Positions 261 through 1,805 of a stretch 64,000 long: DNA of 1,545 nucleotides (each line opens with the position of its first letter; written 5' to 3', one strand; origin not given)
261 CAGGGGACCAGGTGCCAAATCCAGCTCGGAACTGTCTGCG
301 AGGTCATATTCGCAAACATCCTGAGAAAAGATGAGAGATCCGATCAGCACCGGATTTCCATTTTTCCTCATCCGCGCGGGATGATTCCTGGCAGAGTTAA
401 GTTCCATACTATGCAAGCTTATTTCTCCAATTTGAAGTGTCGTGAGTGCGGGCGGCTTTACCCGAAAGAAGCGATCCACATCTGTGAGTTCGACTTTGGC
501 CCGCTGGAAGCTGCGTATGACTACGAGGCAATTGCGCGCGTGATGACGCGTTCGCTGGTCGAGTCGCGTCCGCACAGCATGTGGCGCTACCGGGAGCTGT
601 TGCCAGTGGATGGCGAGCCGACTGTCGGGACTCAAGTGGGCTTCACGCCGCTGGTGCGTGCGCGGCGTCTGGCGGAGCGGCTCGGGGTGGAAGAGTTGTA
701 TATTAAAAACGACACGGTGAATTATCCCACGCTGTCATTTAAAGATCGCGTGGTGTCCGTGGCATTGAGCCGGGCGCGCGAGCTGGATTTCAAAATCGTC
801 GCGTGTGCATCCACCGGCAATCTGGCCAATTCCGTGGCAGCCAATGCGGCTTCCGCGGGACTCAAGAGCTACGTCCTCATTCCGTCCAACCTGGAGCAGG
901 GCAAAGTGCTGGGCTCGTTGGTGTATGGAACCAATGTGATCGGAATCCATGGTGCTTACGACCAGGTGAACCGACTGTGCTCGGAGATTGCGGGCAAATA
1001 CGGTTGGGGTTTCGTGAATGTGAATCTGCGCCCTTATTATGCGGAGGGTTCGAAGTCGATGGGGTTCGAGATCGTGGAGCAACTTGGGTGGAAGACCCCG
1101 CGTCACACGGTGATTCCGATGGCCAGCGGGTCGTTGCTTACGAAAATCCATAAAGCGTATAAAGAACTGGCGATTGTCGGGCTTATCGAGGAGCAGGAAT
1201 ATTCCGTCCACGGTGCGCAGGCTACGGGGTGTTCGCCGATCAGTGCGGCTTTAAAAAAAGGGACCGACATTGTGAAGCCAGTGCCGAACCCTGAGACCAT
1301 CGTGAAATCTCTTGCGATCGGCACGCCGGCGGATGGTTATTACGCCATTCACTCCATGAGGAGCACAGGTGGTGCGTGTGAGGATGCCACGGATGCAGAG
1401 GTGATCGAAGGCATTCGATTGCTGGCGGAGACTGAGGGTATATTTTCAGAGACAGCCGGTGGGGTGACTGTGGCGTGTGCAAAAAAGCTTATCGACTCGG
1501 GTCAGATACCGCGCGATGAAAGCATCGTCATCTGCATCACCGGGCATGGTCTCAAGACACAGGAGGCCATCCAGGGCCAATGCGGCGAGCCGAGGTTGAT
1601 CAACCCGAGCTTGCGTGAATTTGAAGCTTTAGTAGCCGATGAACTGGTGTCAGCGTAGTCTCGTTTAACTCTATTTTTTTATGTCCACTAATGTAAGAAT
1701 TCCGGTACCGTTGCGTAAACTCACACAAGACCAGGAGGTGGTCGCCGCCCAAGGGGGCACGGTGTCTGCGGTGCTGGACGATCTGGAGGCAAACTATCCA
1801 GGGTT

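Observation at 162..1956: SAM-I riboswitch controls a threonine-synthase homologue plus a GG-terminated MoaD/ThiS carrier: predicted thiocarboxylate-dependent homocysteine synthesis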

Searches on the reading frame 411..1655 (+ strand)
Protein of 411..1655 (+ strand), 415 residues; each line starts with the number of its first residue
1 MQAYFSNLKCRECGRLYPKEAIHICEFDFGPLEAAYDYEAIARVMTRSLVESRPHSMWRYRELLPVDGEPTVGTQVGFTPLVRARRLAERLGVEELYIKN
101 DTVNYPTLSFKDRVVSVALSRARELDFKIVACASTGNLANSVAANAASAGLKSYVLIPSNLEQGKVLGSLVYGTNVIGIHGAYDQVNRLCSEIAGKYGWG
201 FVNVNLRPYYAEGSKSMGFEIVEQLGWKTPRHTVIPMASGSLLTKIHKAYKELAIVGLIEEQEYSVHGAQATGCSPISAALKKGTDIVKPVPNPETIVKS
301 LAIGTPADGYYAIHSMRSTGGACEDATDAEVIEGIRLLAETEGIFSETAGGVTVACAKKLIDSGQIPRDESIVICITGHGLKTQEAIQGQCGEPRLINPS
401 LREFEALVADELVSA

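Call 7: search_protein_families(library=ncbifam, proteins=[window:411-1655:+], max_evalue=0.01)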
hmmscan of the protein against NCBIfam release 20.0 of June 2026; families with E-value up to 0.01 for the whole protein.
window:411-1655:+ (415 aa): 41 families (the best 25 are shown)
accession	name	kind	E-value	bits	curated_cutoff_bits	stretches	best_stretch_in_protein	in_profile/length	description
TIGR00260.1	thrC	equivalog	1.7e-82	277.3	167.1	1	57-385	1-340/340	threonine synthase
NF006050.0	PRK08197.1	equivalog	3.3e-81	273.1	303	1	2-390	3-391/406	threonine synthase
NF004170.0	PRK05638.1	equivalog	2.7e-58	197.6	421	1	8-384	2-359/442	threonine synthase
NF006205.0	PRK08329.1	equivalog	1.7e-36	126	358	1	8-383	2-346/347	threonine synthase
NF005035.0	PRK06450.1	equivalog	2.1e-36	125.4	301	1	94-383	65-337/338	threonine synthase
NF004996.0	PRK06381.1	equivalog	5.9e-32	110.9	266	1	77-379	14-317/319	threonine synthase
TIGR03844.1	cysteate_syn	equivalog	6.4e-19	68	324.9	2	8-198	3-188/398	cysteate synthase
TIGR01127.1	ilvA_1Cterm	equivalog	3.2e-18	65.9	378.75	1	79-378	1-283/380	threonine ammonia-lyase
NF006390.0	PRK08639.1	equivalog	1e-15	57.6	421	1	76-378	23-312/418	threonine ammonia-lyase IlvA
NF005680.0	PRK07476.1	equivalog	2.7e-15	56.1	413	1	74-384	19-314/326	hydroxyectoine utilization dehydratase EutB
NF006389.0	PRK08638.1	equivalog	1.3e-13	50.6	453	1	75-272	24-219/333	bifunctional threonine ammonia-lyase/L-serine ammonia-lyase TdcB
TIGR01124.1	ilvA_2Cterm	equivalog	2.5e-13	49.5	411.3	1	78-284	17-214/499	threonine ammonia-lyase, biosynthetic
NF009130.0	PRK12483.1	subfamily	4.3e-13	48.7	801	1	79-288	38-238/521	threonine ammonia-lyase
NF006058.0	PRK08206.1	equivalog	6.5e-13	47.9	276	1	128-362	117-356/402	diaminopropionate ammonia-lyase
NF005292.0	PRK06815.1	equivalog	6.6e-13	48.4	371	1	73-375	16-304/320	threonine/serine dehydratase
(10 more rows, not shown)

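Call 8: search_protein_families(library=pfam, proteins=[window:411-1655:+], max_evalue=0.01)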
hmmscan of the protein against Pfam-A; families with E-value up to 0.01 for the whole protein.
window:411-1655:+ (415 aa): 2 families
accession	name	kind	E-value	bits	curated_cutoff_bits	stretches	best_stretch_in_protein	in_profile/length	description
PF00291.31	PALP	-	1.1e-65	222.3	35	1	75-378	4-295/295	Pyridoxal-phosphate dependent enzyme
PF05810.19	NinF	-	0.0023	18.2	27.5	1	9-33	1-25/25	NinF protein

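Call 13: find_homologous_proteins(query=window:411-1655:+, max_evalue=1e-20)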
Query window:411-1655:+ (415 aa): 8000 proteins with E <= 1e-20 among 8000 candidates; the best 120 are listed.
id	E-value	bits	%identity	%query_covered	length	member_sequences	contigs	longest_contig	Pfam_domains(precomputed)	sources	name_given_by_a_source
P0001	4.3e-276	933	100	100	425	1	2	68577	PF00291.32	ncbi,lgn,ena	-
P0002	6.3e-242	821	86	100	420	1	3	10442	PF00291.32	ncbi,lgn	-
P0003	2.5e-236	802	85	99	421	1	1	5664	PF00291.32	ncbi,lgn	-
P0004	3.4e-236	802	85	99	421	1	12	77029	PF00291.32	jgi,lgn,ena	-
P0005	4.1e-236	801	84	99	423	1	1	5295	PF00291.32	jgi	jgi:threonine synthase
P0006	4.6e-236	801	85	99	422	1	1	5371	PF00291.32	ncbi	-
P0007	5.6e-236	801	85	99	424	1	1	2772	PF00291.32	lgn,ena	-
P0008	6.3e-236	801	84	99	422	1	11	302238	PF00291.32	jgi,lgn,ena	-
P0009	8.1e-236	800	84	99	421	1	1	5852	PF00291.32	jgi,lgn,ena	-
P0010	8.4e-236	800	85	99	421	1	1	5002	PF00291.32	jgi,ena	-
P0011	9.9e-236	800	85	99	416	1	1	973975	PF00291.32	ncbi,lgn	-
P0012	1.5e-235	800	85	99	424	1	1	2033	PF00291.32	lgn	-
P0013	1.7e-235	799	84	99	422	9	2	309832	PF00291.32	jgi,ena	-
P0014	2.2e-235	799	84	99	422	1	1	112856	PF00291.32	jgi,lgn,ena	-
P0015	2.9e-235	799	84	97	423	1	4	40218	PF00291.32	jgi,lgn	jgi:threonine synthase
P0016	3.6e-235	798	85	99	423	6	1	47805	PF00291.32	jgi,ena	-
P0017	4.1e-235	798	84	99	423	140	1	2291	PF00291.32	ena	-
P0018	4.3e-235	798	84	99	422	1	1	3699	PF00291.32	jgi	jgi:threonine synthase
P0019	4.9e-235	798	84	99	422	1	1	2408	PF00291.32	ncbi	-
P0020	7.0e-235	797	84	99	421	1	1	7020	PF00291.32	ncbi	-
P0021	8.2e-235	797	83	99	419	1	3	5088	PF00291.32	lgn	-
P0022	8.7e-235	797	85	99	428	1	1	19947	PF00291.32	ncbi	-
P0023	9.4e-235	797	84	99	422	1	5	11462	PF00291.32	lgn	-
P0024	1.1e-234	797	83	99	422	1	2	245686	PF00291.32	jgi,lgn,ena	jgi:threonine synthase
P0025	1.3e-234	797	84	99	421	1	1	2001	PF00291.32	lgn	-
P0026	1.5e-234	796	83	99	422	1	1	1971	PF00291.32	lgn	-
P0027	1.9e-234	796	85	99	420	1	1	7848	PF00291.32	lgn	-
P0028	2.0e-234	796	85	98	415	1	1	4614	PF00291.32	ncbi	ncbi:MAG: threonine synthase, partial [Chthoniobacterales bacterium]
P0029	3.0e-234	795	84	99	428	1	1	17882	PF00291.32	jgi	-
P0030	3.2e-234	795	84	99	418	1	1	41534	PF00291.32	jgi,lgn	-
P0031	4.3e-234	795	84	99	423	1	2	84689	PF00291.32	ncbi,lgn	-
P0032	4.8e-234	795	84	99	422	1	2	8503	PF00291.32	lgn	-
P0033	5.2e-234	795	84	99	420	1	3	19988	PF00291.32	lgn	-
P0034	5.5e-234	794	83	99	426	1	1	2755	PF00291.32,PF05810.20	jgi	jgi:threonine synthase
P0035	5.5e-234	794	84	100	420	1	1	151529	PF00291.32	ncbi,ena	-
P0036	5.6e-234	794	83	99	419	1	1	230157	PF00291.32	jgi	jgi:threonine synthase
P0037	5.7e-234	794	83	99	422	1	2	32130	PF00291.32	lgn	-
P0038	5.8e-234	794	83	99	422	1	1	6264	PF00291.32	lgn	-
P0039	5.9e-234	794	84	97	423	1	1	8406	PF00291.32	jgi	jgi:threonine synthase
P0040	6.9e-234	794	84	98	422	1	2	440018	PF00291.32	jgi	jgi:threonine synthase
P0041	7.6e-234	794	83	98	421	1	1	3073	PF00291.32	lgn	-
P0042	8.2e-234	794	84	97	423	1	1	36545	PF00291.32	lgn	-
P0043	1.1e-233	794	83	99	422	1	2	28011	PF00291.32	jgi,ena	jgi:threonine synthase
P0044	1.2e-233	793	84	99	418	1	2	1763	PF00291.32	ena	-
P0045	1.3e-233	793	84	97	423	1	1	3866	PF00291.32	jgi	-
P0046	1.4e-233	793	82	99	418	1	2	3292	PF00291.32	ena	-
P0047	1.6e-233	793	82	99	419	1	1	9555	PF00291.32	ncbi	ncbi:MAG: threonine synthase [Chthoniobacterales bacterium]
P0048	1.6e-233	793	83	100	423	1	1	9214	PF00291.32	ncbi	ncbi:MAG: threonine synthase [Terrimicrobiaceae bacterium]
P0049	1.6e-233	793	83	100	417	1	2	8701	PF00291.32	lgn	-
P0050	1.8e-233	793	84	99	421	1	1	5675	PF00291.32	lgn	-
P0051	1.8e-233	793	84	99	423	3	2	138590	PF00291.32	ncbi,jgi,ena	ncbi:MAG: threonine synthase [Terrimicrobiaceae bacterium]|jgi:threonine synthase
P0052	1.9e-233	793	83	99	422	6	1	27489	PF00291.32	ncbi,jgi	-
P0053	1.9e-233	793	83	99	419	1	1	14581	PF00291.32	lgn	-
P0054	2.0e-233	793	83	98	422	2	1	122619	PF00291.32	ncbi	-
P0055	2.1e-233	793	84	97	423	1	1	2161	PF00291.32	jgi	-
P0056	2.2e-233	793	83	99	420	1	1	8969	PF00291.32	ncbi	ncbi:MAG: threonine synthase [Chthoniobacterales bacterium]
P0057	2.2e-233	792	84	100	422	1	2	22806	PF00291.32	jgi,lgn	-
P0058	2.2e-233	792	83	98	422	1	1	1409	PF00291.32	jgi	jgi:threonine synthase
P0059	2.5e-233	792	83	100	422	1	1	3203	PF00291.32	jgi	-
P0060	2.8e-233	792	83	99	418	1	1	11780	PF00291.32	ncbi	ncbi:MAG: threonine synthase [Chthoniobacterales bacterium]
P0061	2.9e-233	792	83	99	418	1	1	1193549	PF00291.32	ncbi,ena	-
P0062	2.9e-233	792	84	99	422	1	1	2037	PF00291.32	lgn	-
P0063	3.1e-233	792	83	100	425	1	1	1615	PF00291.32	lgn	-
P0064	3.5e-233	792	83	99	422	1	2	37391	PF00291.32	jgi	jgi:threonine synthase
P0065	4.9e-233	791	84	97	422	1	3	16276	PF00291.32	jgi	jgi:threonine synthase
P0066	5.1e-233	791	84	99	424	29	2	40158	PF00291.32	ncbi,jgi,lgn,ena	jgi:threonine synthase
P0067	5.5e-233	791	84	100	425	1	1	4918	PF00291.32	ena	-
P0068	5.7e-233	791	82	99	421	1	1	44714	PF00291.32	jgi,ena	-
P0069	6.4e-233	791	82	99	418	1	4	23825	PF00291.32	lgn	-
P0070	6.7e-233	791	83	99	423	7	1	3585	PF00291.32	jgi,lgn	jgi:threonine synthase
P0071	8.0e-233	791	82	98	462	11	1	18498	PF00291.32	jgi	jgi:threonine synthase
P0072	8.2e-233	791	83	97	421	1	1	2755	PF00291.32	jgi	jgi:threonine synthase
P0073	8.3e-233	791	83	100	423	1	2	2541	PF00291.32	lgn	-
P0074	8.5e-233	791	83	99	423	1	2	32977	PF00291.32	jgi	jgi:threonine synthase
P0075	8.5e-233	791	82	100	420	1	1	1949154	PF00291.32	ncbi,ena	-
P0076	8.7e-233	791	83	97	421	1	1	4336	PF00291.32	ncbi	-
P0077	9.4e-233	790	83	99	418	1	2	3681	PF00291.32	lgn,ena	-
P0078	9.9e-233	790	82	100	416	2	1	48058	PF00291.32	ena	-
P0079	9.9e-233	790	84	98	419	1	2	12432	PF00291.32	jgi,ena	-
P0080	1.1e-232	790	82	99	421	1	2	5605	PF00291.32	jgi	jgi:threonine synthase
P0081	1.2e-232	790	83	99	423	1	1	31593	PF00291.32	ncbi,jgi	ncbi:MAG TPA: threonine synthase [Chthoniobacterales bacterium]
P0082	1.3e-232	790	83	98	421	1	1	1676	PF00291.32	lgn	-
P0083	1.3e-232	790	84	99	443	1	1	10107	PF00291.32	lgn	-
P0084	1.3e-232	790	84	98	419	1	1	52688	PF00291.32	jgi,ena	-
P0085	1.3e-232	790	84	98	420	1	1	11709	PF00291.32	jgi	jgi:threonine synthase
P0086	1.3e-232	790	82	99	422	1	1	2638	PF00291.32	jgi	jgi:threonine synthase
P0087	1.4e-232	790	84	97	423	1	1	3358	PF00291.32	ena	-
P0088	1.5e-232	790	83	100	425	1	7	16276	PF00291.32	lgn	-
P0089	1.5e-232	790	83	100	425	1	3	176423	PF00291.32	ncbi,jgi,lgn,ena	jgi:threonine synthase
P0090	1.7e-232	790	83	99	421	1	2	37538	PF00291.32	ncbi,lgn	-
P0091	1.7e-232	790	84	97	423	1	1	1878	PF00291.32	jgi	jgi:threonine synthase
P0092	1.8e-232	790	83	97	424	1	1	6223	PF00291.32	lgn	-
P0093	1.8e-232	789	83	100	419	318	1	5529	PF00291.32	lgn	-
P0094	1.9e-232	789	84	97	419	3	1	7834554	PF00291.32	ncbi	ncbi:threonine synthase [Verrucomicrobiota bacterium sgz303538]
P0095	1.9e-232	789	82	100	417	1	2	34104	PF00291.32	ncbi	-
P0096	2.3e-232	789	83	99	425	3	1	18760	PF00291.32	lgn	-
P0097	2.8e-232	789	84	99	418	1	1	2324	PF00291.32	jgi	jgi:threonine synthase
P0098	3.2e-232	789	82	99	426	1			PF00291.32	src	-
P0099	3.3e-232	789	83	97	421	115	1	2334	PF00291.32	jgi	jgi:threonine synthase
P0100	3.4e-232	789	84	97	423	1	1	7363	PF00291.32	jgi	jgi:threonine synthase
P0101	3.4e-232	789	84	99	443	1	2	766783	PF00291.32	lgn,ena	-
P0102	3.6e-232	788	83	97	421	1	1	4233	PF00291.32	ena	-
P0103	3.6e-232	788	84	97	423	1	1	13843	PF00291.32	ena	-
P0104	4.0e-232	788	82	99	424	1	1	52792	PF00291.32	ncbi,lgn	-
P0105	4.0e-232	788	83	100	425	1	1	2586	PF00291.32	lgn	-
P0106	4.4e-232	788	84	99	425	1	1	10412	PF00291.32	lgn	-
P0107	4.6e-232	788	84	99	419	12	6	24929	PF00291.32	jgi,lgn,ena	-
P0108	4.7e-232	788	83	98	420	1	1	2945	PF00291.32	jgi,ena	-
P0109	4.8e-232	788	84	98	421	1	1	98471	PF00291.32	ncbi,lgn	-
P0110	4.9e-232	788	84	97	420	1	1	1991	PF00291.32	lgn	-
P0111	5.0e-232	788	82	99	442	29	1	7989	PF00291.32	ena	-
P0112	5.1e-232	788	82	98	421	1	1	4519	PF00291.32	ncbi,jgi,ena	ncbi:MAG: threonine synthase [Verrucomicrobiota bacterium]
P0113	5.2e-232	788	84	97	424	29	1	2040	PF00291.32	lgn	-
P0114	5.5e-232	788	82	99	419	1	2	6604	PF00291.32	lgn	-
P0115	5.6e-232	788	82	99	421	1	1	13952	PF00291.32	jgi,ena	-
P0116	6.2e-232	788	84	99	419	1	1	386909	PF00291.32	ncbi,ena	-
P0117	6.3e-232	788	84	98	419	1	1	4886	PF00291.32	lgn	-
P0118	6.6e-232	788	83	100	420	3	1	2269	PF00291.32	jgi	-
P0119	6.6e-232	788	82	99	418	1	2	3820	PF00291.32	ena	-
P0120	6.7e-232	788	84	97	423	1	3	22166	PF00291.32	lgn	-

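Call 15: search_solved_structures(query=window:411-1655:+, max_evalue=1e-10, show_alignments=2)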
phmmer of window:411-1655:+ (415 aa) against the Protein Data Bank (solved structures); distinct sequences matched with E-value up to 1e-10: 5.
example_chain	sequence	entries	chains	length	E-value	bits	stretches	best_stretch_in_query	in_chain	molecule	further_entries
2zsj_A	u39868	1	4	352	5.4e-52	180.3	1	59-403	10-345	Threonine synthase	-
1uim_A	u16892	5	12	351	2.7e-51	178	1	53-387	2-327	Threonine Synthase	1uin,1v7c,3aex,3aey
6cgq_A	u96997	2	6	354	1.3e-48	169.2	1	58-384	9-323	Threonine synthase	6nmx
2d1f_A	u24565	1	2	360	3.8e-45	157.8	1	55-385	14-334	Threonine synthase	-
1e5x_A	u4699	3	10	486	6.5e-31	110.9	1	56-384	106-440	THREONINE SYNTHASE | THREONINE SYNTHASE 1, CHLOROPLASTIC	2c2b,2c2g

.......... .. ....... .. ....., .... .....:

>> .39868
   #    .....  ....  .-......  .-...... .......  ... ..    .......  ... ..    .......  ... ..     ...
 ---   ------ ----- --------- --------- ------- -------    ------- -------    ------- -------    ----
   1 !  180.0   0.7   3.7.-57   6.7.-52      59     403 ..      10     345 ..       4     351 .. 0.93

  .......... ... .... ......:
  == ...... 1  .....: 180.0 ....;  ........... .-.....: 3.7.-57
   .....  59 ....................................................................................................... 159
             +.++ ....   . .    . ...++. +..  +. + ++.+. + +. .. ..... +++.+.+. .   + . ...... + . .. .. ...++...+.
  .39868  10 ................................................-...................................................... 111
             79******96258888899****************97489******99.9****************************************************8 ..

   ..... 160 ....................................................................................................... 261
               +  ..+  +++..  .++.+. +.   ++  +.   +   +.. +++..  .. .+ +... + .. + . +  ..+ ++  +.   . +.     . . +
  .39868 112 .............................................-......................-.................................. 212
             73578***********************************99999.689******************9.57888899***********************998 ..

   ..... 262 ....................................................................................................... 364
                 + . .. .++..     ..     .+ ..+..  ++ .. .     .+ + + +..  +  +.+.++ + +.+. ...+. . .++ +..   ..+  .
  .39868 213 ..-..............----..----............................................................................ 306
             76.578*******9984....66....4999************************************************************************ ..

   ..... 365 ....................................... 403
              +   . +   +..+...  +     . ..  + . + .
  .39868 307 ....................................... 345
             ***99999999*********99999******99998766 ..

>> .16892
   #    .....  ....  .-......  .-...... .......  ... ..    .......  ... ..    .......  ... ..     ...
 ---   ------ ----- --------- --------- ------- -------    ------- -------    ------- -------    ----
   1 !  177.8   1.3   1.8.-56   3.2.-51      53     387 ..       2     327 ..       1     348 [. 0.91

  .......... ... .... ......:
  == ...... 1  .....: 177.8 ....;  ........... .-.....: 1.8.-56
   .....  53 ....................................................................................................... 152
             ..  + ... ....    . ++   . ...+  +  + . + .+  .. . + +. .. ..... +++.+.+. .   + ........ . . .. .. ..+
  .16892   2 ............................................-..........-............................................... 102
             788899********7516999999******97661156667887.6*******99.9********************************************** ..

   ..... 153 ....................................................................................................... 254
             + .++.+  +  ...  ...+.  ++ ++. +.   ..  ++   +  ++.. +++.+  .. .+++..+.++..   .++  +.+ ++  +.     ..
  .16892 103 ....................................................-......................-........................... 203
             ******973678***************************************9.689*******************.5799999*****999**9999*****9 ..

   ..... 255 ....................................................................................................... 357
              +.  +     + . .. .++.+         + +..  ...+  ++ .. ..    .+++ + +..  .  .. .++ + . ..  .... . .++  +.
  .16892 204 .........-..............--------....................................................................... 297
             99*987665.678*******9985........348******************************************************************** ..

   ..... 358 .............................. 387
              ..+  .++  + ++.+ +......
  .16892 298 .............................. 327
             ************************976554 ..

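Call 26: search_protein_representatives(protein=window:411-1655:+)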
Query: 415 residues. Proteins with E-value up to 0.001 (for the whole library): 12203; up to 1e-10: 6323; up to 1e-30: 1679. The best 150 are listed.
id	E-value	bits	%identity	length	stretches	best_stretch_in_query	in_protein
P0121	5.9e-146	502.9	57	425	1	6-410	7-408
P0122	2.8e-133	461.2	53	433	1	7-407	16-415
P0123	1.5e-127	442.3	49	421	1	4-409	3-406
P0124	8.6e-122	423.3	49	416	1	3-404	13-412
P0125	2.1e-118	412.2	49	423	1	10-405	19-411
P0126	7.5e-116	403.8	53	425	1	8-403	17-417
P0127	1.9e-114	399.1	47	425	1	4-394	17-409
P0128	1.6e-112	392.8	80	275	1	3-217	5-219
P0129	3.8e-106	371.8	42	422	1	3-410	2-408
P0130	2.7e-105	369.0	72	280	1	7-229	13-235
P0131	2.5e-104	365.8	83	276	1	57-252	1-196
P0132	4.5e-104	365.0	75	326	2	57-254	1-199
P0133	9.2e-102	357.4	55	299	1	7-303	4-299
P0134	2.5e-101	356.0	46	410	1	7-390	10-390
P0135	5.1e-101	354.9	49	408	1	44-407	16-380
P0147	1.3e-94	333.8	44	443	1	6-385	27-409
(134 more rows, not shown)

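Call 27: find_encoding_contigs(protein=P0001, flank=10000, max_places=3)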
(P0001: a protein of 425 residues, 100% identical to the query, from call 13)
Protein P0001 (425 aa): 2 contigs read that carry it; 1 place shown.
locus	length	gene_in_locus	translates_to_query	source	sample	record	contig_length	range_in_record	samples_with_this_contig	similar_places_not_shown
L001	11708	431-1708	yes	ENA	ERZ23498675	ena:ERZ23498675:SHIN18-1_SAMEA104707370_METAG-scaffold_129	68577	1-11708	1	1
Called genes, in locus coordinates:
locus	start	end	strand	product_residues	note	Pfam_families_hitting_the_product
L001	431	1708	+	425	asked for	PF00291:PALP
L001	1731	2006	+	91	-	PF02597:ThiS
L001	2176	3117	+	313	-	PF08501:Shikimate_dh_N, PF01488:Shikimate_DH (weak), PF18317:SDH_C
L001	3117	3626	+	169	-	-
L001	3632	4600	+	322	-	PF12146:Hydrolase_4, PF00561:Abhydrolase_1, PF12697:Abhydrolase_6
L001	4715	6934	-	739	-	PF01926:MMR_HSR1, PF02421:FeoB_N, PF07670:Gate, PF07664:FeoB_C, PF07670:Gate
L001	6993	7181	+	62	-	-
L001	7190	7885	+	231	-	PF06055:ExoD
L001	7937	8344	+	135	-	-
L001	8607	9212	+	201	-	PF01812:5-FTHF_cyc-lig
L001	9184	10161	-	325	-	-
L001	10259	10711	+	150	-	PF02620:YceD (faint)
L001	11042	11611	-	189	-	PF13580:SIS_2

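Call 28: find_encoding_contigs(protein=P0094, flank=10000, max_places=2)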
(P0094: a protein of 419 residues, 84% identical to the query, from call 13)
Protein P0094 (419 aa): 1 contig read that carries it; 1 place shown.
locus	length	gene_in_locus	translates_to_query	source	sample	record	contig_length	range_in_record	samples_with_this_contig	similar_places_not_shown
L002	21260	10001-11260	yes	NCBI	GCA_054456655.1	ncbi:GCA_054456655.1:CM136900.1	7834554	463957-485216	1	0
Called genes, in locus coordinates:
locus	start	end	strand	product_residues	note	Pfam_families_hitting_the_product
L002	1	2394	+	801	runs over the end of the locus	PF00989:PAS, PF08448:PAS_4, PF00989:PAS, PF08448:PAS_4, PF12860:PAS_7, PF13426:PAS_9, PF00989:PAS, PF08447:PAS_3, +7 more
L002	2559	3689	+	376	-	PF04851:ResIII (weak), PF00270:DEAD, PF00271:Helicase_C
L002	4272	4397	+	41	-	-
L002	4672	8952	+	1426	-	PF00932:LTD, PF08757:CotH, PF00932:LTD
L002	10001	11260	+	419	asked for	PF00291:PALP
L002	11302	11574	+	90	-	PF02597:ThiS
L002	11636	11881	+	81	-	PF09383:NIL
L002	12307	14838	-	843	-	PF00912:Transgly, PF00905:Transpeptidase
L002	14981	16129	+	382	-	PF02636:Methyltransf_28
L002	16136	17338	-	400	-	PF00155:Aminotran_1_2, PF00266:Aminotran_5 (weak)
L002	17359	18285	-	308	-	PF00768:Peptidase_S11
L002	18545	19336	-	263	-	-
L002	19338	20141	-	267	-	PF03807:F420_oxidored, PF14748:P5CR_dimer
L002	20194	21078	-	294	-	PF12849:PBP_like_2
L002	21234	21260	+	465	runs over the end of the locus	PF12623:Hen1_L, PF13489:Methyltransf_23, PF02353:CMAS (weak), PF05175:MTS (weak), PF08241:Methyltransf_11, PF08242:Methyltransf_12, PF13649:Methyltransf_25, PF13847:Methyltransf_31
